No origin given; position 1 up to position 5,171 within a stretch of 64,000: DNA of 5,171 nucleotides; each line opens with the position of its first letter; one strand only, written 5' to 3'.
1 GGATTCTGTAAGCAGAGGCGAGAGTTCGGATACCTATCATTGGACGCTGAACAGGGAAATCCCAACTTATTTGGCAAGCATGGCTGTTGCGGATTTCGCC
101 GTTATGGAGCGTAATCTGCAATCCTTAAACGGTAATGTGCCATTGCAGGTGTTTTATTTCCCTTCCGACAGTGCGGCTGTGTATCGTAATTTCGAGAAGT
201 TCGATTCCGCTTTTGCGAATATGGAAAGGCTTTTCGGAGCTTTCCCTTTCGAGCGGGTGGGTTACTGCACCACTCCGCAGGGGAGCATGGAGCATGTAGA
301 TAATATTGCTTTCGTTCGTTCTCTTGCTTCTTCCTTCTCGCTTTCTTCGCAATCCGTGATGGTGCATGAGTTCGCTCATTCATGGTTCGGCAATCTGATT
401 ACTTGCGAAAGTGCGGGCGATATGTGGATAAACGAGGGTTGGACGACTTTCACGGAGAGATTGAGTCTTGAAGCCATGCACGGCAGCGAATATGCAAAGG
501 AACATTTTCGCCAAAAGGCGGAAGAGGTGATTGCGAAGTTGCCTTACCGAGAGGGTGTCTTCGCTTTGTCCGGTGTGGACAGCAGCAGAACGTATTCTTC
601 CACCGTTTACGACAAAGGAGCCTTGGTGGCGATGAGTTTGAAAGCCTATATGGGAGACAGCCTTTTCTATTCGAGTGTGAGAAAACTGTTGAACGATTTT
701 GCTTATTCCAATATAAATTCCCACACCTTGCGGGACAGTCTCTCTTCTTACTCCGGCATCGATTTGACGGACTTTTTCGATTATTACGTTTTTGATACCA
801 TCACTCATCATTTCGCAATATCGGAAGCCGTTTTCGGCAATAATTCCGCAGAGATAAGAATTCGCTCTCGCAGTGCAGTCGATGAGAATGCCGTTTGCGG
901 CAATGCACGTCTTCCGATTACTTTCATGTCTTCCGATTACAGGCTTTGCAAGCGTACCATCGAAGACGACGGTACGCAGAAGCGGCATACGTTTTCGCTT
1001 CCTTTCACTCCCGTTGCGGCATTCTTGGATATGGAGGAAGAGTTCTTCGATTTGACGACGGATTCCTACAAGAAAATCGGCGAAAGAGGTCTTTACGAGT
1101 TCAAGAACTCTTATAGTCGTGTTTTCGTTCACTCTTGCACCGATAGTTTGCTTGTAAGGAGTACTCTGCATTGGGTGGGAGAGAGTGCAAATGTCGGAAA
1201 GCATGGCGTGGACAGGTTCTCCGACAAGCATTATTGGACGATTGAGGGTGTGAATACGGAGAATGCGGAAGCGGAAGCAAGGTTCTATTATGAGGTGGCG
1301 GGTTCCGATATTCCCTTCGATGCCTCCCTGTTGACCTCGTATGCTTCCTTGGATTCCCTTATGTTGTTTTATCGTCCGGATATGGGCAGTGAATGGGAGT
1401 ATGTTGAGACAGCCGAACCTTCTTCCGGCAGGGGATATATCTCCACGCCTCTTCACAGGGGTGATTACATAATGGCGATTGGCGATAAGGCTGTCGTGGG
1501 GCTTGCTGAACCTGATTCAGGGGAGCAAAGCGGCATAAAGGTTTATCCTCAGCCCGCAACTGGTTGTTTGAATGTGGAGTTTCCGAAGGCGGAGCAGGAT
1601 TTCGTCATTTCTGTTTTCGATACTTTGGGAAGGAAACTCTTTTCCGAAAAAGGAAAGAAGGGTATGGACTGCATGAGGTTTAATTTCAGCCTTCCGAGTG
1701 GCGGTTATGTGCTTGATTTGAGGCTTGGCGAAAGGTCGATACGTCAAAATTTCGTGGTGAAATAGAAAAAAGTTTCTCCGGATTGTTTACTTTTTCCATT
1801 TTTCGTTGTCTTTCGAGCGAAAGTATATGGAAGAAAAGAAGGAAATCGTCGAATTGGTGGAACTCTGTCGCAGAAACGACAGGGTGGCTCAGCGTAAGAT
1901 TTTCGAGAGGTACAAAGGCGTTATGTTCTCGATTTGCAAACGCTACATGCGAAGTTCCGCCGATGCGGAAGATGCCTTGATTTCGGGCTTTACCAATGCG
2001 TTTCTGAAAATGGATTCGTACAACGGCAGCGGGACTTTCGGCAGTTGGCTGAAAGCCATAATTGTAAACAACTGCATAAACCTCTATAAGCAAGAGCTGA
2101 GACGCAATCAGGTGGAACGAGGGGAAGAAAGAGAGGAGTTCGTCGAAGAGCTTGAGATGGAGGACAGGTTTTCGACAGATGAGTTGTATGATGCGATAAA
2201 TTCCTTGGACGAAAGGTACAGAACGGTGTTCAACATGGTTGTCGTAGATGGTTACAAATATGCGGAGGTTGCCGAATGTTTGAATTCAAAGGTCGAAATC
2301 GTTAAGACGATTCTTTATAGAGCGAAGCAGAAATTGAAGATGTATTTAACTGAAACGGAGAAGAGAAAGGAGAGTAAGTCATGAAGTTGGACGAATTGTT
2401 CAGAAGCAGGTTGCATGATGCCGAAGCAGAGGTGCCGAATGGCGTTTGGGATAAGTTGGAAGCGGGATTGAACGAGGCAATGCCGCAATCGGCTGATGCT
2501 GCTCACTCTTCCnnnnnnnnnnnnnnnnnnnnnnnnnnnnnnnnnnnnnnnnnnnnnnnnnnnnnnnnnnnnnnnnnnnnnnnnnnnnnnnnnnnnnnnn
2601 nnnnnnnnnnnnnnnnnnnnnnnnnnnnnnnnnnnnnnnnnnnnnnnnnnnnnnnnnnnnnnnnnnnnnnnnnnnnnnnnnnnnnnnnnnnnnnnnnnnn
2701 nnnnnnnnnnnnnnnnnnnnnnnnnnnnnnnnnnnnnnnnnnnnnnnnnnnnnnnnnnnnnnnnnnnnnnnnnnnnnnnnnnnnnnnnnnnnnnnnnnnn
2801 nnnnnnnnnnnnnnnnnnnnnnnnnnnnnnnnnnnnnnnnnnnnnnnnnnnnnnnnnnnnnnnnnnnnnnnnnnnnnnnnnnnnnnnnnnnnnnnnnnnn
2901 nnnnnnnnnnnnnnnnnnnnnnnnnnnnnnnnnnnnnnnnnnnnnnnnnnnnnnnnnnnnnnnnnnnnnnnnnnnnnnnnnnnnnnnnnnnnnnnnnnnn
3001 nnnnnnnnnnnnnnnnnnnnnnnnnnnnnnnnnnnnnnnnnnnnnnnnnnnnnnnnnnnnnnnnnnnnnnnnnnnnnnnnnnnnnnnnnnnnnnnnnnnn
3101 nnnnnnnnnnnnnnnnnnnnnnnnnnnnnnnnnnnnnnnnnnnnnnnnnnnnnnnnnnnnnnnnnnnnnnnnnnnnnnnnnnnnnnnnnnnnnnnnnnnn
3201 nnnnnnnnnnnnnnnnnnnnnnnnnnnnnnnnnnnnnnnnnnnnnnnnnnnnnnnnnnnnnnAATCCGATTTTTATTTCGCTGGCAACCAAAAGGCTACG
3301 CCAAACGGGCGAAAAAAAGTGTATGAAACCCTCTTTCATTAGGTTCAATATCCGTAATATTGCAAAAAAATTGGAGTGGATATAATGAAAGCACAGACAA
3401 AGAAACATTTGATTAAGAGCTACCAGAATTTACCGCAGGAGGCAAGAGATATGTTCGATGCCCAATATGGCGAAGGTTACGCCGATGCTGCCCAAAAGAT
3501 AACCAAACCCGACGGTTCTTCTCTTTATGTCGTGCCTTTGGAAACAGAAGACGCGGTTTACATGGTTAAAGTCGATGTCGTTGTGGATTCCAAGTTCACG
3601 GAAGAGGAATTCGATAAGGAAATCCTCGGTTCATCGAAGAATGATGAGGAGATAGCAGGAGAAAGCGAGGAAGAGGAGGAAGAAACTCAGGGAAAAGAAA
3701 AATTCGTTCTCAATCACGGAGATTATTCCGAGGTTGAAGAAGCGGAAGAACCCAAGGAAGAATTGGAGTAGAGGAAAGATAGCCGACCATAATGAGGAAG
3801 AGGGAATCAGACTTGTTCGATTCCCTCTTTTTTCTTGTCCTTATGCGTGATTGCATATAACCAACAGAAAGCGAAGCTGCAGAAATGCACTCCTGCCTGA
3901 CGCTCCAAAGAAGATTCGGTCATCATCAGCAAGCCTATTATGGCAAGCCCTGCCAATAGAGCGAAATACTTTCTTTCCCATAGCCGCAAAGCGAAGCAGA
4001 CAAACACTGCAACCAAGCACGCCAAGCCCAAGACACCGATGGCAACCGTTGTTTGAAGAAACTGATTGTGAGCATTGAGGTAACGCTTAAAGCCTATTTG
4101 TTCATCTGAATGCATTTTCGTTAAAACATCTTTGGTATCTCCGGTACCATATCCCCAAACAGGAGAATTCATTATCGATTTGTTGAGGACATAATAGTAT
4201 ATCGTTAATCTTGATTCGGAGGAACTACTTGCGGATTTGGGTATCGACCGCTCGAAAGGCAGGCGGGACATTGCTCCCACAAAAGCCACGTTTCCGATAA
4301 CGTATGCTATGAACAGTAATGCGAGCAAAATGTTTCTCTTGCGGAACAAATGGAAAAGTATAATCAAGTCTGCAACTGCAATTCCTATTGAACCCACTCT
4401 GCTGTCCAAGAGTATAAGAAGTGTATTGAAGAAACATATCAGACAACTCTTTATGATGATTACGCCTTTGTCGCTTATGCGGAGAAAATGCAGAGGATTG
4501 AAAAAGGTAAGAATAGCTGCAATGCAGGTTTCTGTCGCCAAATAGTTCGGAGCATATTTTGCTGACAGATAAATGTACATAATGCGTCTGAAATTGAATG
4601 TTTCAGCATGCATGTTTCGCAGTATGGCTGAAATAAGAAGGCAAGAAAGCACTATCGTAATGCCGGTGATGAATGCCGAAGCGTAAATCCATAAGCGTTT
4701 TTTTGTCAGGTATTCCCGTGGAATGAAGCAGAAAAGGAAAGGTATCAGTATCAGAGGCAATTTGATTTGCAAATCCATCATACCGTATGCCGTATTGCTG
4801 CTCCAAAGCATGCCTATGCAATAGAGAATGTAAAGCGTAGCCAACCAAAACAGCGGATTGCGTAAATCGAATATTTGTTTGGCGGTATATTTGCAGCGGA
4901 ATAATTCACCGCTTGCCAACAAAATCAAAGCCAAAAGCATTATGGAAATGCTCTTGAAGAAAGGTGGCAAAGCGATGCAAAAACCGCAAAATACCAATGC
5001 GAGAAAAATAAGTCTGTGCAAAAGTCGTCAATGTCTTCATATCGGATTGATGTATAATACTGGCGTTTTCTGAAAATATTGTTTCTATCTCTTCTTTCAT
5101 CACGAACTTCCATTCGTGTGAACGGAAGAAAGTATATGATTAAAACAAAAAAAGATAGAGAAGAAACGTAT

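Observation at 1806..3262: ECF sigma factor paired with a membrane 'anti-sigma-like' protein that ends in a T9SS type-B C-terminal domain; a second paralogous pair is present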

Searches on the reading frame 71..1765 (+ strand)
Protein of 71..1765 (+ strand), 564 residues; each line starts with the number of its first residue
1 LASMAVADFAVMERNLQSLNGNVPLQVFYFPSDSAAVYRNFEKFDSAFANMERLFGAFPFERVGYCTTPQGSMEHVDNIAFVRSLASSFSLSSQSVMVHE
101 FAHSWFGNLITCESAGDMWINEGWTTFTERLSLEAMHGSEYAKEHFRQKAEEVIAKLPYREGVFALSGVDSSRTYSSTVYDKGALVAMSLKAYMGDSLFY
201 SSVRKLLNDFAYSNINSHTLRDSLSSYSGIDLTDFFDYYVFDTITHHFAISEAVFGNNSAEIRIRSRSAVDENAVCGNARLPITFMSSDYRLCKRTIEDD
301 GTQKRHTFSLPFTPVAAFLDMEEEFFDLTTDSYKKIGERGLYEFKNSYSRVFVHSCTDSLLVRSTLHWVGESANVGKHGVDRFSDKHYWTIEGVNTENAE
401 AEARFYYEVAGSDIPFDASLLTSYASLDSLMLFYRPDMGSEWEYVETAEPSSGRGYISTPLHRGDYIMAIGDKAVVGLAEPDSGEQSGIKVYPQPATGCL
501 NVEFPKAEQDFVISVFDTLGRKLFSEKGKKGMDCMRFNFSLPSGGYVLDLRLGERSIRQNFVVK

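Call 17: search_protein_families(library=pfam, proteins=[window:71-1765:+], max_evalue=0.001)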
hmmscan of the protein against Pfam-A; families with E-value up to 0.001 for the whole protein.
window:71-1765:+ (564 aa): 2 families
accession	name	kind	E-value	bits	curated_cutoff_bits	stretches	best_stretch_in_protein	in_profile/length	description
PF01433.26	Peptidase_M1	-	2.9e-28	99.4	27.7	1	90-239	64-218/218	Peptidase family M1 domain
PF18962.6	Por_Secre_tail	-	7.3e-06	26.6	27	1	491-562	1-74/75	Secretion system C-terminal sorting domain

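Call 95: search_protein_families(library=ncbifam, proteins=[window:71-1765:+], max_evalue=0.001)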
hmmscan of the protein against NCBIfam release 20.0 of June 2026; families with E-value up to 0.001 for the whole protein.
window:71-1765:+ (564 aa): 4 families
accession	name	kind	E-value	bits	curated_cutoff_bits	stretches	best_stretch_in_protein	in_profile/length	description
TIGR02411.1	leuko_A4_hydro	equivalog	3e-20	72.5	761.7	1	68-227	254-420/600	leukotriene-A(4) hydrolase/aminopeptidase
TIGR02412.1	pepN_strep_liv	equivalog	1e-16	60.5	591.2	1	94-238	288-437/832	aminopeptidase N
TIGR02414.1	pepN_proteo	equivalog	7.7e-07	27.7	718.2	1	94-240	286-435/868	aminopeptidase N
TIGR04183.1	Por_Secre_tail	domain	0.00011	22.1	23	1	491-564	1-72/72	T9SS type A sorting domain-containing protein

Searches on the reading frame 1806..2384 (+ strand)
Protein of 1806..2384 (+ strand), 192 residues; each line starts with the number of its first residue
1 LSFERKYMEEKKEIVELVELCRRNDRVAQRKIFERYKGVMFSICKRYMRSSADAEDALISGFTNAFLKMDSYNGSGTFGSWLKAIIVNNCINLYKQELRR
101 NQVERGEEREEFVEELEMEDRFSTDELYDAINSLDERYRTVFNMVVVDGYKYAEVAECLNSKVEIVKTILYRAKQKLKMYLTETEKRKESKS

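Call 3: search_protein_families(library=ncbifam, proteins=[window:1806-2384:+], max_evalue=1)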
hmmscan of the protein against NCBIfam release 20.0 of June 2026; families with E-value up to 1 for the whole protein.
window:1806-2384:+ (192 aa): 97 families (the best 25 are shown)
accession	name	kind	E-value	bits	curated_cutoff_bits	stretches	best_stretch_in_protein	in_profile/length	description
TIGR02937.1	sigma70-ECF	superfamily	2.1e-26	92.5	42.9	1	28-180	2-164/165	sigma-70 family RNA polymerase sigma factor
NF008888.0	PRK11922.1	equivalog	1.3e-25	90.4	204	1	5-183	8-198/231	RNA polymerase sigma factor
TIGR02985.1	Sig70_bacteroi1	subfamily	5e-22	78.8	126.4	1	30-180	4-161/162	RNA polymerase sigma-70 factor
TIGR02954.1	Sig70_famx3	hypoth_equivalog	1.4e-20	73.8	188.5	1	15-183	4-169/170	RNA polymerase sigma-70 factor, TIGR02954 family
NF058625.1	sigma_PG0214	equivalog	1.1e-19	70.8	130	1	31-187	8-167/170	GFO_1088 family ECF-type sigma factor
NF007225.0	PRK09643.1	equivalog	3.7e-19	69.2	190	1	15-190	15-191/204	RNA polymerase sigma factor SigM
TIGR02947.1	SigH_actino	hypoth_equivalog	7.7e-18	64.9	251.55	1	36-185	20-183/193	RNA polymerase sigma-70 factor, TIGR02947 family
NF007223.0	PRK09641.1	equivalog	6.1e-17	62.1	209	1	15-182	6-185/187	RNA polymerase sigma factor SigW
NF053879.1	RNAPolSigSigVBac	equivalog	7.2e-17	61.5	190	1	35-185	12-159/160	RNA polymerase sigma factor SigV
NF006089.0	PRK08241.1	subfamily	1.2e-16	60.7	240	2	20-116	15-112/343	RNA polymerase subunit sigma-70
TIGR02950.1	SigM_subfam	subfamily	1.3e-16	60.8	147.95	1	32-180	5-157/159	RNA polymerase sigma factor, SigM family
NF004113.0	PRK05602.1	equivalog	1.9e-16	60.3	208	1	8-189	26-209/211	RNA polymerase sigma factor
NF008893.0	PRK11924.2-3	equivalog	4.7e-15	55.6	331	1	15-177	9-176/181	RNA polymerase sigma factor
TIGR02948.1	SigW_bacill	equivalog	6e-15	55.8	243.1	1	17-181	8-184/187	RNA polymerase sigma factor SigW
TIGR02939.1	RpoE_Sigma70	equivalog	7.1e-15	55.5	236.15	1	9-179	2-184/190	RNA polymerase sigma factor RpoE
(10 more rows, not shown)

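Call 4: search_protein_families(library=pfam, proteins=[window:1806-2384:+], max_evalue=1)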
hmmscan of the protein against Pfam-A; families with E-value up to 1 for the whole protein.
window:1806-2384:+ (192 aa): 7 families
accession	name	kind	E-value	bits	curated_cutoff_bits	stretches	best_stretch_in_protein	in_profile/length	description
PF08281.18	Sigma70_r4_2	-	1.3e-12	47.6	25.7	1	125-177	2-54/54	Sigma-70, region 4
PF04542.20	Sigma70_r2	-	1.2e-11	44.6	24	1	32-97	1-68/71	Sigma-70 region 2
PF04545.22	Sigma70_r4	-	5e-06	26.4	24.1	1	130-178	1-49/50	Sigma-70, region 4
PF07638.17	Sigma70_ECF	-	0.003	17.9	21.1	1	105-177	105-179/185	ECF sigma factor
PF12645.13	HTH_16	-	0.025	15.1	22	1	16-51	2-37/65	Helix-turn-helix domain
PF03993.17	DUF349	-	0.062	14.1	23.9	1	92-141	18-69/75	Domain of Unknown Function (DUF349)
PF12451.13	VPS11_C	-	0.093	13.4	25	1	96-124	5-34/45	Vacuolar protein sorting protein 11 C terminal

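Call 58: search_solved_structures(query=window:1827-2384:+, max_evalue=0.00001)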
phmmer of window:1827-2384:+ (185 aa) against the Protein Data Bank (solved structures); distinct sequences matched with E-value up to 0.00001: 13.
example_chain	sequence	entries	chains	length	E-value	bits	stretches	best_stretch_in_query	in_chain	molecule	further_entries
5wuq_A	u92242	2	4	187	1e-11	48.4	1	11-174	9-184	ECF RNA polymerase sigma factor SigW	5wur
1or7_A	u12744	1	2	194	1.9e-11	47.6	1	9-170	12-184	RNA polymerase sigma-E factor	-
6jbq_F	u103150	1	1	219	2.9e-11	47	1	9-170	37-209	ECF RNA polymerase sigma-E factor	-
6jcy_F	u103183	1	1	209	1.5e-10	44.6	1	37-177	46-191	ECF RNA polymerase sigma factor SigH,ECF RNA polymerase sigma factor SigE,ECF RNA polymera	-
5zx2_F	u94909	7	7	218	5.2e-10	42.9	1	37-177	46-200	ECF RNA polymerase sigma factor SigH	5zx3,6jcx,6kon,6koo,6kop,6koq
6in7_B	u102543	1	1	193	3.6e-09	40.1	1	7-171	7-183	RNA polymerase sigma-H factor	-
8z6g_B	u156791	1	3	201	3.9e-09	40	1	7-171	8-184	RNA polymerase sigma factor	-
2mao_A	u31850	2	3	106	5.9e-08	36.2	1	9-100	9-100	RNA polymerase sigma factor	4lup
9m9d_F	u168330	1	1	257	1.4e-07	35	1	32-176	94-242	ECF RNA polymerase sigma factor SigE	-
9m9e_F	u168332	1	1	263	1.4e-07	34.9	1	32-176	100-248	ECF RNA polymerase sigma factor SigE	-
9m98_F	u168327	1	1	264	1.5e-07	34.9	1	32-176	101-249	ECF RNA polymerase sigma factor SigE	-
2map_A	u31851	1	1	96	2.4e-07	34.2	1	9-93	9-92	RNA polymerase sigma factor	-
5or5_A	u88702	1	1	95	3.4e-06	30.5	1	9-93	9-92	ECF RNA polymerase sigma-E factor,ECF RNA polymerase sigma factor SigW,ECF RNA polymerase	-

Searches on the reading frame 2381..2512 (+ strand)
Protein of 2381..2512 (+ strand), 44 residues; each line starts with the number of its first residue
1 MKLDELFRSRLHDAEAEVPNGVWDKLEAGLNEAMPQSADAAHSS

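Call 33: find_homologous_proteins(query=A4, max_evalue=10)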
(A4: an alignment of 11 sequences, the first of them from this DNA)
Query A4 (11 sequences) (44 aa, profile of the alignment): 2 proteins with E <= 10 among 5 candidates.
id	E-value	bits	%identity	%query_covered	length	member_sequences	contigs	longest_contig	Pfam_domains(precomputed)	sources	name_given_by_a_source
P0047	1.4e-9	55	34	73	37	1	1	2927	-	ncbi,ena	-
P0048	4.4e-9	54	32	64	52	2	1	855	-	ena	-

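Call 53: find_homologous_proteins(query=A5, max_evalue=10)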
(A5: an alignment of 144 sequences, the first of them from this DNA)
Query A5 (144 sequences) (42 aa, profile of the alignment): 1 proteins with E <= 10 among 30 candidates.
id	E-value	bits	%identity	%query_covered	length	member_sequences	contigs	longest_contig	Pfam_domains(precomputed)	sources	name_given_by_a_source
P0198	1.0e-4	40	20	60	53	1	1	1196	-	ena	-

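Call 103: search_solved_structures(query=A5, max_evalue=10)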
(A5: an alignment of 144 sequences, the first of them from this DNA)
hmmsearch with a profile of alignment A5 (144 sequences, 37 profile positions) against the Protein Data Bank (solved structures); distinct sequences matched with E-value up to 10: 15.
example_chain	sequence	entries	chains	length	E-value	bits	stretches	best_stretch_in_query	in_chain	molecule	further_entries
1cos_A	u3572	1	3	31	0.21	14.5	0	23-33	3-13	COILED SERINE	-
6mcd_A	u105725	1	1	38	0.28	14.1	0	23-34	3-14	Pb(II)(GRAND Coil Ser L12CL16A)-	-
3h5g_A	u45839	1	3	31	0.41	13.5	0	23-33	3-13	COIL SER L16D-Pen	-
3h5f_A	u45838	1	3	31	0.43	13.5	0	23-33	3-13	COIL SER L16L-Pen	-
5k92_A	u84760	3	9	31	0.44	13.4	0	23-33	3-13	Apo-(CSL16C)3 | Zn(II)Cl(CoilSer L16(DCY))3 2- | Apo-(CoilSer L16(DCY))3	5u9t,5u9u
5kb2_A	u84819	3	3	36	0.66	12.9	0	23-33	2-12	Zn(II)(H2O)(GRAND Coil Ser-L12AL16C)3- | Hg(II)(GRAND CoilSerL12AL16C)3- | Pb(II)(GRAND CoilSerL12AL16C)3-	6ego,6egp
6egl_A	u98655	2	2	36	0.8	12.6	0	23-33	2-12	Apo-(GRAND CoilSerL12(DLE)L16C)3 | Apo-(GRAND CoilSerL16CL19(DLE))3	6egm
7n2y_A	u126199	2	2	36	0.82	12.6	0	23-33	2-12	Apo-(GRAND CoilSerL16CL23C)3 | Pb(II)2-(GRAND CoilSerL16CL23C)3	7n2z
2x6p_A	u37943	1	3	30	0.9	12.4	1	23-33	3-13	COIL SER L19C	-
6egn_A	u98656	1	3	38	0.92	12.4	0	23-33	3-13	Hg(II)(GRAND CoilSerL16CL19(DLE))3-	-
4hb1_A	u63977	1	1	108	1.4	11.8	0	4-15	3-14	DHP1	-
2ebi_A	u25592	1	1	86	2.1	11.3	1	16-30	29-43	DNA binding protein GT-1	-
2jmw_A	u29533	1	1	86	2.1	11.3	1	16-30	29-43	DNA binding protein GT-1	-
8vei_A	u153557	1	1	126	2.5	11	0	4-16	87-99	CHD_r1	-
5kb0_A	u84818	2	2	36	4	10.4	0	23-33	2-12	Pb(II)Zn(II)(GRAND Coil Ser-L16CL30H)3+ | Hg(II)Zn(II)(GRAND Coil Ser-L16CL30H)3+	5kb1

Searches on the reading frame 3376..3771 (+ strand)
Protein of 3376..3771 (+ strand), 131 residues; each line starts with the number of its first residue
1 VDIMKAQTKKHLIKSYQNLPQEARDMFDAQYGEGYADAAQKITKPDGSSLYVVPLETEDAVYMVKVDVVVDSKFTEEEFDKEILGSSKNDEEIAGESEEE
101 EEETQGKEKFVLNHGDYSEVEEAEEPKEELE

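Call 17: search_protein_families(library=pfam, proteins=[window:3376-3771:+], max_evalue=0.001)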
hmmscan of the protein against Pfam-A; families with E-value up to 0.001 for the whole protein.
window:3376-3771:+ (131 aa): 0 families

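Call 95: search_protein_families(library=ncbifam, proteins=[window:3385-3771:+], max_evalue=0.001)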
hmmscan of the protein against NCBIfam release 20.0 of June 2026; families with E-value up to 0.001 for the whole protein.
window:3385-3771:+ (128 aa): 0 families

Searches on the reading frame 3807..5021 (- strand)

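Call 17: search_protein_families(library=pfam, proteins=[window:3807-5021:-], max_evalue=0.001)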
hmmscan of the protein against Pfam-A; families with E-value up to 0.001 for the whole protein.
window:3807-5021:- (404 aa): 1 family
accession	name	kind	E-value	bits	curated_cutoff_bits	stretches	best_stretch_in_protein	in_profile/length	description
PF04932.20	Wzy_C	-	4.2e-16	59.5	31.7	1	200-337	8-149/149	O-Antigen ligase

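Call 95: search_protein_families(library=ncbifam, proteins=[window:3807-5021:-], max_evalue=0.001)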
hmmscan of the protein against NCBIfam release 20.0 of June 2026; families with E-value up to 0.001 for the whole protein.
window:3807-5021:- (404 aa): 0 families
